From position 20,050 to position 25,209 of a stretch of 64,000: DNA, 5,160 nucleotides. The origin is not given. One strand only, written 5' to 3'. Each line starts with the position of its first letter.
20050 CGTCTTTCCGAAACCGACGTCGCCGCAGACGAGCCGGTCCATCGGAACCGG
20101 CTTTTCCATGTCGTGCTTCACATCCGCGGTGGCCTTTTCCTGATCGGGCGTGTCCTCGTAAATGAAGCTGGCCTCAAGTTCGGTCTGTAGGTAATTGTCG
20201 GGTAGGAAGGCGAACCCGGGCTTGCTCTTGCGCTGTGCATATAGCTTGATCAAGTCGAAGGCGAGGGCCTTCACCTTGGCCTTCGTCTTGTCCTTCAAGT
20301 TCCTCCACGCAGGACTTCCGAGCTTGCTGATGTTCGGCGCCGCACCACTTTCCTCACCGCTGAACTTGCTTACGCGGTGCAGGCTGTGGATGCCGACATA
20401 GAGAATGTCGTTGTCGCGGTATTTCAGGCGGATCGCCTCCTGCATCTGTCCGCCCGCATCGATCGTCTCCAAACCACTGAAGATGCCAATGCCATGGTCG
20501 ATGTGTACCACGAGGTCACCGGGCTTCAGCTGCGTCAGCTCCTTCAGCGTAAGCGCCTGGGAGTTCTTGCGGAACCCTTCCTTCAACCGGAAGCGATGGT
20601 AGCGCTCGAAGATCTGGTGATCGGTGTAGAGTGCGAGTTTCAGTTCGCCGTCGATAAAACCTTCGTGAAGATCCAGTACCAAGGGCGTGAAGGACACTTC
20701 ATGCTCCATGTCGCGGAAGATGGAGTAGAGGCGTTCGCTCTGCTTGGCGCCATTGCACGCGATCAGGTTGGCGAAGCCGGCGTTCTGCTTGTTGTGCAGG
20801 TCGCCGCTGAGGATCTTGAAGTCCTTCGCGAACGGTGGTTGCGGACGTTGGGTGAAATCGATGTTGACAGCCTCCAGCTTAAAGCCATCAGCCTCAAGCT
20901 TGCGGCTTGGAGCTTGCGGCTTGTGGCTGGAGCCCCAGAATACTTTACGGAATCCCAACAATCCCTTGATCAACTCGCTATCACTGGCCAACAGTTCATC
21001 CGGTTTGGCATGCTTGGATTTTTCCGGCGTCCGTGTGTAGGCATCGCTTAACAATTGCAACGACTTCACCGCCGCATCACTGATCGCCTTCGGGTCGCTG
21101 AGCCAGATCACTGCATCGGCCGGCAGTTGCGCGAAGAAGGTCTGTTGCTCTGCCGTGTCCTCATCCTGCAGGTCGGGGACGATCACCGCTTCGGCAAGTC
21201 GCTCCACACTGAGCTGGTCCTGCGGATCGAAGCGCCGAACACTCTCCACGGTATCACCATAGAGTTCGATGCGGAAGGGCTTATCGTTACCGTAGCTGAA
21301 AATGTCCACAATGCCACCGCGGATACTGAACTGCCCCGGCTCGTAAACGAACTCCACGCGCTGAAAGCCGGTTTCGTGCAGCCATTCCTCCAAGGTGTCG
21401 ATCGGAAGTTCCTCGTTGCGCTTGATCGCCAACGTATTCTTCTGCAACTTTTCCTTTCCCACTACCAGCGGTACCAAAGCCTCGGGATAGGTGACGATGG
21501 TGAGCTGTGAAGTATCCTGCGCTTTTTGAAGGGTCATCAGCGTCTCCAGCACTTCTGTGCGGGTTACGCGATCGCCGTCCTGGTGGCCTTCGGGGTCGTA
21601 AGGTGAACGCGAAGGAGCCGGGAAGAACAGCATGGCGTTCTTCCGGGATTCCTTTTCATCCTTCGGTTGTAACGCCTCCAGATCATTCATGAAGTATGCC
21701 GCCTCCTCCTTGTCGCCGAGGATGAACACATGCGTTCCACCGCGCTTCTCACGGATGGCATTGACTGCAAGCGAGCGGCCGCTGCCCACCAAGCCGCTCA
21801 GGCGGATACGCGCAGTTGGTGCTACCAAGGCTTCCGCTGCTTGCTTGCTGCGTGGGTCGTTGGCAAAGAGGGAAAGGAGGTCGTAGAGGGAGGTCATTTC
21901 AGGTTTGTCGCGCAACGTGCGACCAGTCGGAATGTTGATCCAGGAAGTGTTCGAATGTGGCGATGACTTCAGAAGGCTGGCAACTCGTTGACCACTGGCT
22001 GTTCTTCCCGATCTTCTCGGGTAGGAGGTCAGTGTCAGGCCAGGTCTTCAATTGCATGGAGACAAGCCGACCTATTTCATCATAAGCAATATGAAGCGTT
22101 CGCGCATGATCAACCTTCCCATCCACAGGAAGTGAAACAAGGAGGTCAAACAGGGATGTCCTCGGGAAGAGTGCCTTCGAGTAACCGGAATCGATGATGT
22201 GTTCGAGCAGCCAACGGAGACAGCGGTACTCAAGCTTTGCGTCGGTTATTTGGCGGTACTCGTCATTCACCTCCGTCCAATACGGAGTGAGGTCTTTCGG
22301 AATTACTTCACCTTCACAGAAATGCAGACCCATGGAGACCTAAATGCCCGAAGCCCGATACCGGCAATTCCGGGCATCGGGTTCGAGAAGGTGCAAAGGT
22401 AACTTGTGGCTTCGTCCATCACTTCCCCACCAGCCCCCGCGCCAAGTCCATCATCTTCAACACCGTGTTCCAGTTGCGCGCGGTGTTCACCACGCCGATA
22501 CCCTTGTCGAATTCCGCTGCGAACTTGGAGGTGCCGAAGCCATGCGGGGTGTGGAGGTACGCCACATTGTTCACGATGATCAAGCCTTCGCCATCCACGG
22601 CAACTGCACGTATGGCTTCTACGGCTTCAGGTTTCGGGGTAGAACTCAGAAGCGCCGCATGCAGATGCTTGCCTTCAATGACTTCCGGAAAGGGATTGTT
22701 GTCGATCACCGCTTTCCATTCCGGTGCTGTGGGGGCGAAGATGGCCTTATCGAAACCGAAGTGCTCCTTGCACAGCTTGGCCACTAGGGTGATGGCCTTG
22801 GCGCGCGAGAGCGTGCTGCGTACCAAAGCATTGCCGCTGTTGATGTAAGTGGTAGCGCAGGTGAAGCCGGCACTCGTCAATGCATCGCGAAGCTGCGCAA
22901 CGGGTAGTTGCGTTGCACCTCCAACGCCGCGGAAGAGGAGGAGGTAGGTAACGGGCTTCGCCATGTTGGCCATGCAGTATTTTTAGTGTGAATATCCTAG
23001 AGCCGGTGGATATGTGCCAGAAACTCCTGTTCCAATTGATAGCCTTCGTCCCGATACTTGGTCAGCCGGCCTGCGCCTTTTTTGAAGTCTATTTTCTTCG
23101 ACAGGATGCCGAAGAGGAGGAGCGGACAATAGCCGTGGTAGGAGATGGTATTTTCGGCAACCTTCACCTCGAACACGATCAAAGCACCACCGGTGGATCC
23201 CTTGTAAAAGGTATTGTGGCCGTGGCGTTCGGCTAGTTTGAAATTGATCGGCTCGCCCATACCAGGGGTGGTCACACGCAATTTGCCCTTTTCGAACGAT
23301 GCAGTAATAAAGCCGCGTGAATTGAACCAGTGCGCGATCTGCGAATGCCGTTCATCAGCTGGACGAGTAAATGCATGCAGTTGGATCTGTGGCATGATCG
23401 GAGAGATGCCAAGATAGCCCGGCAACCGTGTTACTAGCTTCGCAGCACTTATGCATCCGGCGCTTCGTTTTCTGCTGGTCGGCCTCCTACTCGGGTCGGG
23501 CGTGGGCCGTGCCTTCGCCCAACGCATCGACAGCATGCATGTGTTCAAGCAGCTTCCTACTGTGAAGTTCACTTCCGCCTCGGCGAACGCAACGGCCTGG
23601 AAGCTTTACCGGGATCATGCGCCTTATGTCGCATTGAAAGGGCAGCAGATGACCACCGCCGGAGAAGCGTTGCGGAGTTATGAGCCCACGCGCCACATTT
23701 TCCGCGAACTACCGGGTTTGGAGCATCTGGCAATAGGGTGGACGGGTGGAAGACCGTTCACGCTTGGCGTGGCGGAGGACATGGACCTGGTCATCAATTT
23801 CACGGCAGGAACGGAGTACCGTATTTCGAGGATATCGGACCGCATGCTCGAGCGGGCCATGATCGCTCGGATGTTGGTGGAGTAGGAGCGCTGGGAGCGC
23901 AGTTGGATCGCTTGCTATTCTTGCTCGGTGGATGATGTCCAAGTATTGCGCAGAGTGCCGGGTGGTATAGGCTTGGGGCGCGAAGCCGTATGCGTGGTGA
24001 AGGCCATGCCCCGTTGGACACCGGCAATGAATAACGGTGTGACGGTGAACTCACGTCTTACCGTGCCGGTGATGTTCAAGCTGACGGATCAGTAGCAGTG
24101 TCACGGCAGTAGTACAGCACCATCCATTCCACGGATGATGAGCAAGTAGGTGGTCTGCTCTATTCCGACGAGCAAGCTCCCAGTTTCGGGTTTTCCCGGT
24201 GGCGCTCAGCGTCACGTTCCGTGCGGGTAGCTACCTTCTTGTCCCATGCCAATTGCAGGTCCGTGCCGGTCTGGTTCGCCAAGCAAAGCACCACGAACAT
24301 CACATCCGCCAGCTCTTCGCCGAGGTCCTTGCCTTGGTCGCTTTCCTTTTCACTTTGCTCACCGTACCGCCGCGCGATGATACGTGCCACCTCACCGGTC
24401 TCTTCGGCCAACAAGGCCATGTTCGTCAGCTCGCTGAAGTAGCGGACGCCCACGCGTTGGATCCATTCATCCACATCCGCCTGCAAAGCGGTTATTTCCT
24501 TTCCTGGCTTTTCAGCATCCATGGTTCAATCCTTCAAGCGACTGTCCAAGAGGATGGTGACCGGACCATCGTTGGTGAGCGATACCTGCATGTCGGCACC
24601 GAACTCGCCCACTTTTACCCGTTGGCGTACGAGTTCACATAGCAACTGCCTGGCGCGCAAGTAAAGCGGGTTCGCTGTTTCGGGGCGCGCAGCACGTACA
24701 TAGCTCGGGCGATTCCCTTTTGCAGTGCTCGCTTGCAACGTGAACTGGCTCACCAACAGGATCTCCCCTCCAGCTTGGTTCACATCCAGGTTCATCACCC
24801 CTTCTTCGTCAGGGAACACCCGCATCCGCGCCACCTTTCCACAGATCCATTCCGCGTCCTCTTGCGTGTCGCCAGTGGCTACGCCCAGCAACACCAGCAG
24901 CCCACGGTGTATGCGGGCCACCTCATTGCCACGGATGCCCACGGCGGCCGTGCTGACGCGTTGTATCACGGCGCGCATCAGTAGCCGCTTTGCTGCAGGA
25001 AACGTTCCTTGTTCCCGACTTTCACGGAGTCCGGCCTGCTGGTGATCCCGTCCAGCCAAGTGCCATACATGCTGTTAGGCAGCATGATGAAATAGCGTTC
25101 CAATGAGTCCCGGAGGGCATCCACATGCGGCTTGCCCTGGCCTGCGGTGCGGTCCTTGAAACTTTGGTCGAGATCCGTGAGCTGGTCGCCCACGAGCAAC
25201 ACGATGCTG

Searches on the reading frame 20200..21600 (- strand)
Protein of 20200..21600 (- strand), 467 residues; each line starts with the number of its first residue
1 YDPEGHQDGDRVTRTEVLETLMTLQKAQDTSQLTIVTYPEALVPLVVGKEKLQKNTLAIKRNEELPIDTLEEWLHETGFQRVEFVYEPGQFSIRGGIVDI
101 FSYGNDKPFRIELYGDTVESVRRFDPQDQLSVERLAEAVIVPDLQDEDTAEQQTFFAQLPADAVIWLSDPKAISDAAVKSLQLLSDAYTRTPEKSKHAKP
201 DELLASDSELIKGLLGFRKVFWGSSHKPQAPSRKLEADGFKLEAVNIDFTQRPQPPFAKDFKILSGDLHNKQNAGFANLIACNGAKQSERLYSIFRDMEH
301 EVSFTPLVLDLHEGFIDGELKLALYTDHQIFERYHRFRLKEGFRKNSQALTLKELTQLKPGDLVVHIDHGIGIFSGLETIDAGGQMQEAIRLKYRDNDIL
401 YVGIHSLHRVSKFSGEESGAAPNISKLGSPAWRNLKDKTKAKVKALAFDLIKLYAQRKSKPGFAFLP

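Call 71: find_homologous_proteins(query=window:20200-21600:-, max_evalue=1e-30)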
Query window:20200-21600:- (467 aa): 2381 proteins with E <= 1e-30 among 8000 candidates; the best 120 are listed.
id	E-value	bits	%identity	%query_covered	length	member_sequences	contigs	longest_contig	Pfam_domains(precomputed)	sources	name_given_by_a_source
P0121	1.2e-281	952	91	100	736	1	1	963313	PF02559.23,PF17757.7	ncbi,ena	-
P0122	3.9e-279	944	88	100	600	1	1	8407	PF02559.23,PF17757.7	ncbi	ncbi:MAG: CarD family transcriptional regulator, partial [Flavobacteriales bacterium]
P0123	1.3e-255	866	92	89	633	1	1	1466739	PF02559.23,PF00270.36,PF17757.7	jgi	jgi:transcription-repair coupling factor (superfamily II helicase)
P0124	3.3e-249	845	81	100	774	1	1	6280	PF02559.23,PF00270.36,PF17757.7,PF04851.22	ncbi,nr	ncbi:MAG TPA: DEAD/DEAH box helicase, partial [Flavobacteriales bacterium]|nr:DEAD/DEAH box helicase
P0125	2.6e-246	836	80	100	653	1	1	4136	PF02559.23,PF00270.36,PF17757.7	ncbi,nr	ncbi:MAG TPA: CarD family transcriptional regulator, partial [Flavobacteriales bacterium]|nr:CarD fa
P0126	3.6e-240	816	80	97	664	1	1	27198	PF02559.23,PF17757.7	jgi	jgi:transcription-repair coupling factor (superfamily II helicase)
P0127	6.9e-239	811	78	100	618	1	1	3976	PF02559.23,PF17757.7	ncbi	ncbi:MAG: CarD family transcriptional regulator, partial [Flavobacteriales bacterium]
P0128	9.6e-238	808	77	100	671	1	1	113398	PF02559.23,PF00270.36,PF17757.7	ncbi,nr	ncbi:MAG: DEAD/DEAH box helicase, partial [Flavobacteriales bacterium]|nr:DEAD/DEAH box helicase [Fl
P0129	1.9e-236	803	78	100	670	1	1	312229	PF02559.23,PF00270.36,PF17757.7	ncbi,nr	ncbi:MAG: hypothetical protein IPO12_06150 [Flavobacteriales bacterium]|nr:hypothetical protein [Fla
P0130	2.2e-234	796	76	100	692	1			PF02559.23,PF00270.36,PF17757.7,PF04851.22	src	-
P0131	7.4e-232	788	74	100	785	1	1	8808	PF02559.23,PF00270.36,PF17757.7,PF04851.22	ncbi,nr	ncbi:MAG: DEAD/DEAH box helicase, partial [Flavobacteriales bacterium]|nr:DEAD/DEAH box helicase [Fl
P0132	7.4e-224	762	72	100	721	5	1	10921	PF02559.23,PF00270.36,PF17757.7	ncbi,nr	ncbi:MAG TPA: CarD family transcriptional regulator, partial [Flavobacteriales bacterium]|nr:CarD fa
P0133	9.8e-222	755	80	89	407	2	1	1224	PF02559.23,PF17757.7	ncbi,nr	ncbi:MAG: transcription-repair coupling factor, partial [Flavobacteriales bacterium]|nr:transcriptio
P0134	1.7e-201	688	67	100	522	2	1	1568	PF02559.23,PF17757.7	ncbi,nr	ncbi:MAG: transcription-repair coupling factor, partial [Flavobacteriales bacterium]|nr:transcriptio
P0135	3.2e-195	667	76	84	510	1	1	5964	PF02559.23,PF17757.7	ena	-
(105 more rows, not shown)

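Call 75: find_encoding_contigs(protein=P0126, flank=3000, max_places=1)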
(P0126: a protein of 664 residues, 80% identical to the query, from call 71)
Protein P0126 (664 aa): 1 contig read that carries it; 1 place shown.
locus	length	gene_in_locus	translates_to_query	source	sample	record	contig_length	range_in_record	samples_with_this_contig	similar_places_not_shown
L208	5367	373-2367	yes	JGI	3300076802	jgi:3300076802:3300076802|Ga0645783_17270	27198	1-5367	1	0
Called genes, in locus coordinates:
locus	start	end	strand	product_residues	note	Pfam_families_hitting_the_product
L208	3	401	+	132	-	?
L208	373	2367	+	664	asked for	PF17757:UvrB_inter, PF02559:CarD_TRCF_RID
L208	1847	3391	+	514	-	PF00270:DEAD, PF00271:Helicase_C, PF03461:TRCF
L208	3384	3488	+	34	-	-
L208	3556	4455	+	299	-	-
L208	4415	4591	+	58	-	-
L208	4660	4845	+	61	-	-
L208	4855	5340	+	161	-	PF04222:DUF416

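Call 77: find_encoding_contigs(protein=P0125, flank=3000, max_places=1)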
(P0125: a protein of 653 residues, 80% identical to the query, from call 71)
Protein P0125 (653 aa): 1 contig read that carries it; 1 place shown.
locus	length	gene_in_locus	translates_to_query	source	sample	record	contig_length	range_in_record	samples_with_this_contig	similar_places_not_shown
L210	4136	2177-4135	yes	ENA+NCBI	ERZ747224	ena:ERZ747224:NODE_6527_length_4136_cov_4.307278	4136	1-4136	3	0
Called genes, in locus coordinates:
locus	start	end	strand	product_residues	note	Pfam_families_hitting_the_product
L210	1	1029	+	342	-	PF14870:PSII_BNR (faint), PF18962:Por_Secre_tail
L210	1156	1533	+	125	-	-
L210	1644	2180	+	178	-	PF19463:DUF6000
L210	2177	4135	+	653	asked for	PF17757:UvrB_inter, PF02559:CarD_TRCF_RID, PF00270:DEAD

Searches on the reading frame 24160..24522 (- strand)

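Call 89: search_protein_families(library=pfam, proteins=[window:24160-24522:-], max_evalue=0.00001)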
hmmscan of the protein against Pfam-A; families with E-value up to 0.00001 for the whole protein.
window:24160-24522:- (120 aa): 1 family
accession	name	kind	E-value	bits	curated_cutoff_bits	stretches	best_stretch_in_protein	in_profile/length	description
PF03819.22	MazG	-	1.5e-11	44.8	22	1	30-108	2-70/74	MazG nucleotide pyrophosphohydrolase domain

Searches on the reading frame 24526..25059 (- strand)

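Call 89: search_protein_families(library=pfam, proteins=[window:24526-25059:-], max_evalue=0.00001)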
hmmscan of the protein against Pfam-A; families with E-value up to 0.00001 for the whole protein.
window:24526-25059:- (177 aa): 1 family
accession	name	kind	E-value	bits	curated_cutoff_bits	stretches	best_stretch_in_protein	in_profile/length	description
PF02580.21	Tyr_Deacylase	-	1.2e-53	181.7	25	1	29-172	1-144/144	D-Tyr-tRNA(Tyr) deacylase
